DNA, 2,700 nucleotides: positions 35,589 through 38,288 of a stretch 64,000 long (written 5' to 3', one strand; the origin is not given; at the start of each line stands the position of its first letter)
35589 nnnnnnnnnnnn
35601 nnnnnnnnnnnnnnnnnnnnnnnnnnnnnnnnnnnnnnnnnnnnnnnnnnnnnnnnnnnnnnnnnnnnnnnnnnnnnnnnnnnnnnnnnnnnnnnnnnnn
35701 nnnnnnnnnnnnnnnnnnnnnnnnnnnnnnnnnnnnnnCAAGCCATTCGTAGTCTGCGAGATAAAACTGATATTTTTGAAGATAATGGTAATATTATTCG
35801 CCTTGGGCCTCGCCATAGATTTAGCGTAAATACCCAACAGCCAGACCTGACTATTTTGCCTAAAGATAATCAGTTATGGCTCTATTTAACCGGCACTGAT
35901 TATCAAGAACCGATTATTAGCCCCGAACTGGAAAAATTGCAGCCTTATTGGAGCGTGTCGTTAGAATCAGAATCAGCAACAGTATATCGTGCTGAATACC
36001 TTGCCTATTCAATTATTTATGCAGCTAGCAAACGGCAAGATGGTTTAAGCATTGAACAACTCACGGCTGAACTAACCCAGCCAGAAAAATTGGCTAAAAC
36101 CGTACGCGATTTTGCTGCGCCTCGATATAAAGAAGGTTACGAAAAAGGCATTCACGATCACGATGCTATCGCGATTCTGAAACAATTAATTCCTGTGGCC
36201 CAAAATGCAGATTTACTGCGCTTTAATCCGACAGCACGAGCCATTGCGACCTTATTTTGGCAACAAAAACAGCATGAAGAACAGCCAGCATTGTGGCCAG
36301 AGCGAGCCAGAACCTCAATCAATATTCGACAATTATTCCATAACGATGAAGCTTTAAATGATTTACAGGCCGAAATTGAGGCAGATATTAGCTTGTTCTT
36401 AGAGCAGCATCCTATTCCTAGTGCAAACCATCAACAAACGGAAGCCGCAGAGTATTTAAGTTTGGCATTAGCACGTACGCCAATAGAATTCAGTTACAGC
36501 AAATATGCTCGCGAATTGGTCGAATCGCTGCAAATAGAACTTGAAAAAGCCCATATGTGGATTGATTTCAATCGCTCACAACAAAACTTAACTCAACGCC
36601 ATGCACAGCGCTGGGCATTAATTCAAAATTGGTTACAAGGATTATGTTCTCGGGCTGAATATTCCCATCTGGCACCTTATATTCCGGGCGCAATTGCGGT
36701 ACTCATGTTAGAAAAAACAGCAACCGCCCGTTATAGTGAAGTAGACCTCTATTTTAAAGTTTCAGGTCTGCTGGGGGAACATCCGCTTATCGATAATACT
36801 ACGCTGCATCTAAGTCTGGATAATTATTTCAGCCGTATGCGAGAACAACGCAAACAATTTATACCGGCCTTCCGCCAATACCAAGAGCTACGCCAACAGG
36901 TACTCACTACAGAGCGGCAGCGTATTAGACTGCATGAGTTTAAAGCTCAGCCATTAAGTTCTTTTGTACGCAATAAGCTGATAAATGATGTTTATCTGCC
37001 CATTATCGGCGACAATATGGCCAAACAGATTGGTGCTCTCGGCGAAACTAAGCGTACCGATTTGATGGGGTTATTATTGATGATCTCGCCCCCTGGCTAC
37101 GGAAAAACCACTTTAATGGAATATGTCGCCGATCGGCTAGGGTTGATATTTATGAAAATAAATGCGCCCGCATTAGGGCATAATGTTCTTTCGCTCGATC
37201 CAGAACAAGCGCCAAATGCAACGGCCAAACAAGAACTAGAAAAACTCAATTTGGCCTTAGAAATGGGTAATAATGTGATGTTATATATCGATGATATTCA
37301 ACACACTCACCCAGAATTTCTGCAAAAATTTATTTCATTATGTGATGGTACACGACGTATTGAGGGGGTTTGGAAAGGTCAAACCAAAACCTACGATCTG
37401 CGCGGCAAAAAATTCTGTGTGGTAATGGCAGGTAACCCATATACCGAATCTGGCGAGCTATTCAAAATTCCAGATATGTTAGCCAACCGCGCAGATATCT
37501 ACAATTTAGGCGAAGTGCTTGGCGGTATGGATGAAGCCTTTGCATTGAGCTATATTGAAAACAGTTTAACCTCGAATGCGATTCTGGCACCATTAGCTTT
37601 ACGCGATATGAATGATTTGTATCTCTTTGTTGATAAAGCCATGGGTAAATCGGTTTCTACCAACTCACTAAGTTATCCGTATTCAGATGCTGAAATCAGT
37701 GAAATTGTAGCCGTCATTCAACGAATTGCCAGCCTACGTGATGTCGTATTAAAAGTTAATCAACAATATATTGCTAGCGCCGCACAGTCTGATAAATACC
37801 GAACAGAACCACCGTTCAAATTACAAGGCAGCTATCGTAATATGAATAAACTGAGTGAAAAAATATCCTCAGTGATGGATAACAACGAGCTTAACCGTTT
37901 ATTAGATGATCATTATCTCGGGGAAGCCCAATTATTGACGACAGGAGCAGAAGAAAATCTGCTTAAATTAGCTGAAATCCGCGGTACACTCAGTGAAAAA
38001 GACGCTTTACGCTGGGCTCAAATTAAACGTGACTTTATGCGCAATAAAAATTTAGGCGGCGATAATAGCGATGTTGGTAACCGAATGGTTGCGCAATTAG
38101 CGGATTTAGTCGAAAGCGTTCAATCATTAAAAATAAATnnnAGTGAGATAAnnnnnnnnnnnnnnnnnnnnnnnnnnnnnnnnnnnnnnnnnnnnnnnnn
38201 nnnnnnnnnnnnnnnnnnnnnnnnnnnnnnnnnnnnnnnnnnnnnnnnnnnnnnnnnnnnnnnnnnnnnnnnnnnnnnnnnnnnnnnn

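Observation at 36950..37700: AAA+ module of the giant protein has dynein/midasin-type sensor motifs rather than classical MoxR/RavA ones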

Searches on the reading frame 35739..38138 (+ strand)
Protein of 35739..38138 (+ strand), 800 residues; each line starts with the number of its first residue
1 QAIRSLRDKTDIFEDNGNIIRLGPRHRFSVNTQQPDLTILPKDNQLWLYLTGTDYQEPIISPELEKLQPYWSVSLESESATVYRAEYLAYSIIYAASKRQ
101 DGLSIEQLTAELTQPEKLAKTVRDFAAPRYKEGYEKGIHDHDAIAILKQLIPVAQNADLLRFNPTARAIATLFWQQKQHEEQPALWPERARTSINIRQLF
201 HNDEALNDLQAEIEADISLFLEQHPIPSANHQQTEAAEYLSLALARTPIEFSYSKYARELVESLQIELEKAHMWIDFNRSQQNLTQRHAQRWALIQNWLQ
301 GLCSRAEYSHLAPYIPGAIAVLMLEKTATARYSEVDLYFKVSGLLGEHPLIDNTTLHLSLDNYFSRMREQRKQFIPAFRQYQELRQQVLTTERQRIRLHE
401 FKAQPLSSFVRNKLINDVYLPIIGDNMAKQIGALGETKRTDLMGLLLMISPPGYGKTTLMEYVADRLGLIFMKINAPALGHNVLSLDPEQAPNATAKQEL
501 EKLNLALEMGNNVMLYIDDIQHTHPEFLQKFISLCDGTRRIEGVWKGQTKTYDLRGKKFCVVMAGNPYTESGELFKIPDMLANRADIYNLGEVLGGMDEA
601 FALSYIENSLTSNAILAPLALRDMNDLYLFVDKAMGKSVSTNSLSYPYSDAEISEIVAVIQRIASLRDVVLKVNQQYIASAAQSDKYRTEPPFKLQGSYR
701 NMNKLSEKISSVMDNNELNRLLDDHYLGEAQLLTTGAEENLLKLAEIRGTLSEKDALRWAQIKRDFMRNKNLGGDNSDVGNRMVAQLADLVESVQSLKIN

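Call 57: predict_structure(alignment_id=A4)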
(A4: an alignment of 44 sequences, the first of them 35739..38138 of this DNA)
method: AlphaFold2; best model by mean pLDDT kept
length: 800 residues; sequences in the alignment: 44
mean_pLDDT: 83.5   pTM: 0.70
mean pLDDT of the five models: 83.5, 83.1, 82.2, 81.0, 79.8
residues with pLDDT >= 90: 330; 70-90: 349; 50-70: 96; < 50: 25
segments of 3 or more residues with pLDDT < 50: 438-442, 450-453, 774-779, 781-783, 797-800
pLDDT, mean of each block of 10 residues (from residue 1): 57 73 75 82 90 89 91 91 95 90 90 93 92 89 96 90 93 89 91 91 90 95 91 93 90 92 95 93 89 96 94 94 73 90 94 94 92 93 93 85 67 76 77 58 54 65 85 89 88 90 91 88 83 70 89 84 73 62 66 63 81 82 84 88 85 91 90 79 72 80 88 89 88 81 88 90 82 50 52 51
secondary structure, 60 per line:
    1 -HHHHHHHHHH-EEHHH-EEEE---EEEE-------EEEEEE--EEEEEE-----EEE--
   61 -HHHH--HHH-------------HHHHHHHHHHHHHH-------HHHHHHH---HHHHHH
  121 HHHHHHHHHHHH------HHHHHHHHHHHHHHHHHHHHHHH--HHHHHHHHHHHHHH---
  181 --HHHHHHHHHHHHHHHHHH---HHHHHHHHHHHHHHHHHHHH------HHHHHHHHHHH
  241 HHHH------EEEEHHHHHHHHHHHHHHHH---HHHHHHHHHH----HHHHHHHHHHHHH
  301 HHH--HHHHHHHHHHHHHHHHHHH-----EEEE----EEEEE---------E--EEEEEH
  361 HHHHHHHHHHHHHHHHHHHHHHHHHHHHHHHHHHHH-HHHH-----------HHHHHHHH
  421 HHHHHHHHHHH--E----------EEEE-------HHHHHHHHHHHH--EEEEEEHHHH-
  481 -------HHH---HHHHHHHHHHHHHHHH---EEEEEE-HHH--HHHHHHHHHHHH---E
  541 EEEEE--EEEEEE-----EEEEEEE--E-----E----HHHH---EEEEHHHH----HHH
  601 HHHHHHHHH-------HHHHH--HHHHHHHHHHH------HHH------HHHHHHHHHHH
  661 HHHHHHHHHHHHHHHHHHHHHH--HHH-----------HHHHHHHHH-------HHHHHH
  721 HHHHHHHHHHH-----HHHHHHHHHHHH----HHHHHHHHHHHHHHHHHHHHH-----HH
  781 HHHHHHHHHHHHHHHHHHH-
elements in order (helices of 4 or more, strands of 3 or more residues): H2-11 E19-22 E26-29 E37-42 E45-50 E56-58 H62-65 H84-97 H105-111 H115-132 H139-161 H164-177 H183-200 H204-223 H230-244 E251-254 H255-270 H274-283 H288-303 H306-324 E330-333 E338-342 E355-359 H360-396 H398-401 H413-431 E445-448 H456-467 E470-475 H476-479 H494-509 E513-518 H525-536 E540-545 E548-553 E559-565 H579-582 E586-589 H590-593 H598-609 H617-621 H624-634 H650-682 H699-707 H715-731 H737-748 H753-773 H779-799
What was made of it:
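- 35793..36815 (+): Middle region (aa 869-1209): a small beta domain, an all-helical domain and three strands. It is not an ATPase fold. It carries the near-invariant motif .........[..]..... (aa 979-993, nt 36123-36167). Model 2 secondary structure, pLDDT about 90 (call 57).
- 36975..37517 (+): AAA+ alpha/beta core (aa 1263-1443). Model 2 gives the order a0-b1-a1-b2-a2-b3-a3-hairpin-b4-a4-b5 (call 57).
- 37161..37229 (+): Conserved insert between b2 and a2 (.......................), at the position of the pore loop and helix-2 insert. It is modelled as a short helix plus coil, not as a beta-hairpin. Model 2 residues 476-493, pLDDT about 88 (call 57).
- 37530..37931 (+): Helical lid (aa 1448-1581). 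It contains a 33-residue helix (aa 1500-1532) ahead of the candidate sensor-2 motif QGSYR (R1550, nt 37824-37838). Model 2 helices (call 57).
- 37947..38135 (+): C-terminal helical extension (aa 1587-1649). The last ~25 residues are low confidence. Model 2 (call 57).
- Checked: The model of aa 851-1650 shows one AAA+ fold, preceded by a small beta domain and an all-helical domain (call 57).
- Model 2 (pLDDT 83.5, pTM 0.70) gives a complete AAA+ core with a pre-sensor-1 hairpin and a lid (call 57).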

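Call 61: fold_search(model_id=the predicted structure, library=pdb)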
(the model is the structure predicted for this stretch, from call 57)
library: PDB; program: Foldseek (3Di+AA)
matches with E <= 10: 765; with E <= 0.001: 58
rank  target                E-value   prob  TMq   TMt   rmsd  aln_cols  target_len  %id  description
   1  7xbk_B                4.9e-05  1.00  0.16  0.32  18.3       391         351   15  Structure and mechanism of a mitochondrial AAA+ disaggregase CLPB (released 2023-01-25)
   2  9dx3_F                5.4e-05  1.00  0.16  0.36  12.6       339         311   17  EcRuvB 9-mer pre-assembly complex (released 2026-01-21)
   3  7x5b                  1.1e-04  1.00  0.16  0.36  11.5       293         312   16  Crystal structure of RuvB (released 2023-03-08)
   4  8efv_B                1.1e-04  1.00  0.14  0.31  10.4       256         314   18  Structure of single homo-hexameric Holliday junction ATP-dependent DNA helicase RuvB motor (released 2023-05-10)
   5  9qh4_A                1.2e-04  1.00  0.20  0.53   8.3       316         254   14  NorQ hexamer from Paracoccus denitrificans (released 2026-03-25)
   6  9qh8_F                1.3e-04  1.00  0.21  0.55   8.1       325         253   13  reduced NorQ-NorD VWA domain complex from Paracoccus denitrificans (released 2026-03-25)
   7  9qhf_F                1.5e-04  1.00  0.20  0.55   8.7       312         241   15  NorQD complex state 3 from Jhaorihella thermophila (released 2026-03-25)
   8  8efy_B                1.7e-04  1.00  0.13  0.31  10.3       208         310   18  Structure of double homo-hexameric AAA+ ATPase RuvB motors (released 2023-05-10)
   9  9dx3_B                1.7e-04  1.00  0.16  0.35  12.3       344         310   16  EcRuvB 9-mer pre-assembly complex (released 2026-01-21)
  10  6l1q_A                2.0e-04  1.00  0.18  0.48  10.0       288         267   14  Crystal structure of AfCbbQ2, a MoxR AAA+-ATPase and CbbQO-type Rubisco activase from Acidithiobacillus ferrooxidans (released 2019-12-18)
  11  5og1_A                2.0e-04  0.99  0.16  0.16  23.2       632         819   14  Cryo EM structure of the E. coli disaggregase ClpB (BAP form, DWB mutant), in the ATPgammaS state (released 2017-08-16)
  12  9y6s_7C               2.0e-04  0.98  0.19  0.05  42.3       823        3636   11  96-nm repeat of the Leishmania tarentolae doublet microtubule (released 2025-12-17)
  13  4rh7                  2.0e-04  0.97  0.19  0.06  41.0       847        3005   12  Crystal structure of human cytoplasmic dynein 2 motor domain in complex with ADP.Vi (released 2014-12-10)
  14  9qh8_A                2.2e-04  1.00  0.22  0.60   7.7       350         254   12  reduced NorQ-NorD VWA domain complex from Paracoccus denitrificans (released 2026-03-25)
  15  6w6e_A                2.3e-04  1.00  0.17  0.20  26.0       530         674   13  The Mycobacterium tuberculosis ClpB disaggregase hexamer structure with a locally refined ClpB middle domain and a Dna (released 2021-05-26)
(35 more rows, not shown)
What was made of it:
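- Foldseek gives the highest target-normalised TM-scores to NorQ (0.53-0.62) (call 61).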

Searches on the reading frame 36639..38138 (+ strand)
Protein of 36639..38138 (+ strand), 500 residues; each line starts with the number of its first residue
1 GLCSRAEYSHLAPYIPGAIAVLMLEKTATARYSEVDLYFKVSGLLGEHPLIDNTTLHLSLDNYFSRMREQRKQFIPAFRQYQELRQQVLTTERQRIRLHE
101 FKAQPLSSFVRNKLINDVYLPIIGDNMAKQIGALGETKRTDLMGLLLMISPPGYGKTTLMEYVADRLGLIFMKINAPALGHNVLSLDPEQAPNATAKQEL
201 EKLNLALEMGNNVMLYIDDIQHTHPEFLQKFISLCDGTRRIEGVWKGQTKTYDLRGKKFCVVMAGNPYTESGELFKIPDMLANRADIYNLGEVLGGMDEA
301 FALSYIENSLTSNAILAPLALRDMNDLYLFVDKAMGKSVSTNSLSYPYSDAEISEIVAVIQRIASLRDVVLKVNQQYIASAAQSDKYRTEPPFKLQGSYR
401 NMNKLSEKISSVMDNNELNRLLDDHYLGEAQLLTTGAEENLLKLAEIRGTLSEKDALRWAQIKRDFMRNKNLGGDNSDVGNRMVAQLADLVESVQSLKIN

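Call 33: predict_structure(alignment_id=A1)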
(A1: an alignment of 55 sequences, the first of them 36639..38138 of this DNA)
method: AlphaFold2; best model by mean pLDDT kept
length: 500 residues; sequences in the alignment: 55
mean_pLDDT: 66.1   pTM: 0.38
mean pLDDT of the five models: 66.1, 58.8, 57.6, 56.9, 52.4
residues with pLDDT >= 90: 13; 70-90: 234; 50-70: 141; < 50: 112
segments of 3 or more residues with pLDDT < 50: 27-36, 101-155, 271-297, 395-397
pLDDT, mean of each block of 10 residues (from residue 1): 65 67 50 52 71 73 64 72 82 66 37 40 39 36 39 47 58 82 85 89 86 73 75 61 85 72 58 43 27 43 67 80 82 86 85 90 79 61 57 54 74 83 71 61 77 89 79 54 68 68
secondary structure, 60 per line:
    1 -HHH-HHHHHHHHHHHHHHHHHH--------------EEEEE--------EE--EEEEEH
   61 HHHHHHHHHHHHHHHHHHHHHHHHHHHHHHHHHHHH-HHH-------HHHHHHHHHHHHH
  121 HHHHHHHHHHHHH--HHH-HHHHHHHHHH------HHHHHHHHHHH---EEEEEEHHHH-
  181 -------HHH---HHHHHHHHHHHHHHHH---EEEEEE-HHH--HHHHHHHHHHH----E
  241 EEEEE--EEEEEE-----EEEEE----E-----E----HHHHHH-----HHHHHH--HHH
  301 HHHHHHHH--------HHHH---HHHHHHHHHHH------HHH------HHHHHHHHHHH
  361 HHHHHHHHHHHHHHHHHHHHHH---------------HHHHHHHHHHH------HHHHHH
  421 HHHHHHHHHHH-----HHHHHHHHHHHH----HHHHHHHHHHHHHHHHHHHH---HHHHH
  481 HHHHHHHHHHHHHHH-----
elements in order: H6-23 E38-42 E55-59 H60-96 H108-133 H140-149 H156-166 E170-175 H176-179 H194-209 E213-218 H225-235 E240-245 E248-253 E259-263 H279-284 H290-295 H298-308 H317-320 H324-334 H350-382 H398-408 H415-431 H437-448 H453-472 H476-495
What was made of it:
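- Tried and rejected: It gave a poor model (pLDDT 66, P-loop region below 50, call 33).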

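Call 34: search_protein_representatives(protein=window:36639-38138:+)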
Query: 500 residues. Proteins with E-value up to 0.001 (for the whole library): 931; up to 1e-10: 709; up to 1e-30: 396. The best 150 are listed.
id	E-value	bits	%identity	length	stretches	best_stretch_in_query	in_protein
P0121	5.2e-218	740.9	66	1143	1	4-498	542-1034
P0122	2.5e-215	732.1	63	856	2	12-495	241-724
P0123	7.6e-206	700.8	64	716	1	17-497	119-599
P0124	7.6e-203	690.9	65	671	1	33-494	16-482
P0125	2.4e-202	689.3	63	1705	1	11-493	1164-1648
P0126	9.1e-202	687.4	66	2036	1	33-493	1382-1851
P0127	3.7e-197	672.2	63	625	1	40-491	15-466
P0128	2.5e-194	662.9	62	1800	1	39-496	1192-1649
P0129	9.5e-193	657.6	63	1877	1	23-496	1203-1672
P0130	7.0e-191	651.5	61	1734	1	15-493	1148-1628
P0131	8.3e-190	648.0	62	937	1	32-499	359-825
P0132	4.1e-188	642.4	61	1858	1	20-495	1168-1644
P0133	4.2e-188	642.3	58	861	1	7-491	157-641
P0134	5.6e-188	641.9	64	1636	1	33-481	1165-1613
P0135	4.1e-187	639.1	62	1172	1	34-496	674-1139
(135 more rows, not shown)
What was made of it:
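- On BacE / DUF3686 giant ATPase family: Most full-length representatives carry the module at the same position (call 34).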

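Call 46: search_protein_families(library=pfam, proteins=[window:36639-38138:+], max_evalue=10)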
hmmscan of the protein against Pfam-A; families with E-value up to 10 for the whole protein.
window:36639-38138:+ (500 aa): 8 families
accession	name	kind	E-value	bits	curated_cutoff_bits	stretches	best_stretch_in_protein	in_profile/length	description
PF00004.35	AAA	-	1.3e-06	29.4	21.2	1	146-229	1-86/131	ATPase family associated with various cellular activities (AAA)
PF07728.20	AAA_5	-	1.6e-06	28.6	22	1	146-273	2-127/139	AAA domain (dynein-related subfamily)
PF13401.12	AAA_22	-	1.9e-06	28.7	27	1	144-237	6-110/130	AAA domain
PF05496.18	RuvB_N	-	0.0011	19.2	27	1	137-181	27-71/159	Holliday junction DNA helicase RuvB P-loop domain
PF13671.12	AAA_33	-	0.01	16.6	27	1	145-215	1-75/143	AAA domain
PF13173.12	AAA_14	-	0.035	14.5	27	1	154-231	13-81/129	AAA domain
PF13191.12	AAA_16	-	0.11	13.4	32.6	0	134-167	16-48/167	AAA ATPase domain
PF20720.3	nSTAND3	-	0.12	12.5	27.2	1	144-164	18-38/155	Novel STAND NTPase 3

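Call 114: search_dna_similar(query=window:36639-38138:+, collection=plasmids, mode=protein, max_rows=10, max_evalue=1e-10)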
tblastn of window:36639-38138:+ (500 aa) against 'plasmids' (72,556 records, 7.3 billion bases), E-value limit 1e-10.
Records with a match: 13; places in all: 13; records where one place covers at least 80% of the query: 13.
Best place of each record, by identity: 80-90% 2; 60-80% 5; <60% 6.
By first word of the organism name: Streptomyces 3; Proteus 2; Deinococcus 2; Pseudomonas 1; Halomonas 1; Vibrio 1; Photobacterium 1; Nonomuraea 1; Hymenobacter 1.
By predicted mobility (MOB-suite, as given by PLSDB): non-mobilizable 10; mobilizable 3.
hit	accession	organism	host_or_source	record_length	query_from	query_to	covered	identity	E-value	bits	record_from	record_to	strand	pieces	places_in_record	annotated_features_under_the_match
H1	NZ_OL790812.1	Proteus mirabilis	-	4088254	1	498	100%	85.7%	0e+0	908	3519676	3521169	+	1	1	none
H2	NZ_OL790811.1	Proteus mirabilis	-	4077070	1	498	100%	85.7%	0e+0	908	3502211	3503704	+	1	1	none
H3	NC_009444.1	Pseudomonas fluorescens SBW25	-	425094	4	497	99%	66.8%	0e+0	690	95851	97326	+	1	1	DNA repair ATPase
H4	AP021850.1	Deinococcus grandis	-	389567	2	498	99%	61.4%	0e+0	644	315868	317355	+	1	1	hypothetical protein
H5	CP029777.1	Deinococcus actinosclerus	mixed culture,wastewater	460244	2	499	100%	61.0%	0e+0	623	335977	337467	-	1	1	DNA repair protein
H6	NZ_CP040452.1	Halomonas sp. PA16-9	-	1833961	3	494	98%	60.6%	0e+0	632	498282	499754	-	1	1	none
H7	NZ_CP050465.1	Vibrio campbellii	single cell,seawater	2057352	14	494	96%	60.2%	0e+0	609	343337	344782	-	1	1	none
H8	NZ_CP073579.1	Photobacterium sp. GJ3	-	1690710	2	494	99%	58.6%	0e+0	597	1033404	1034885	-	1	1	record has no annotation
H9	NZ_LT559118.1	Nonomuraea gerenzanensis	-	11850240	10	494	97%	55.6%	4e-176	556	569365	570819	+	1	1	none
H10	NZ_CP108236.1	Streptomyces sp. NBC_00080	-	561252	30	496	93%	57.2%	4e-177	559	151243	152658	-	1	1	DNA repair ATPase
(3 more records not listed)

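Call 115: search_dna_similar(query=window:36639-38138:+, collection=phages, mode=protein, max_rows=10, max_evalue=1e-10)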
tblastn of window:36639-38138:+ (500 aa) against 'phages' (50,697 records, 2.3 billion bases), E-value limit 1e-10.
No match.
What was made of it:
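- There is no copy in 50,697 phage records, and only 13 of 72,556 plasmid records carry one, mostly megaplasmids or mislabelled chromosomes (calls 114-115).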

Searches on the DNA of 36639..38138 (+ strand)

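Call 112: search_dna_similar(query=window:36639-38138:+, collection=ecoli_genomes, mode=distant, max_rows=5)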
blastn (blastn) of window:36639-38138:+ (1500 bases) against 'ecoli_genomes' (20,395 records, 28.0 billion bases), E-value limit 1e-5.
No match.
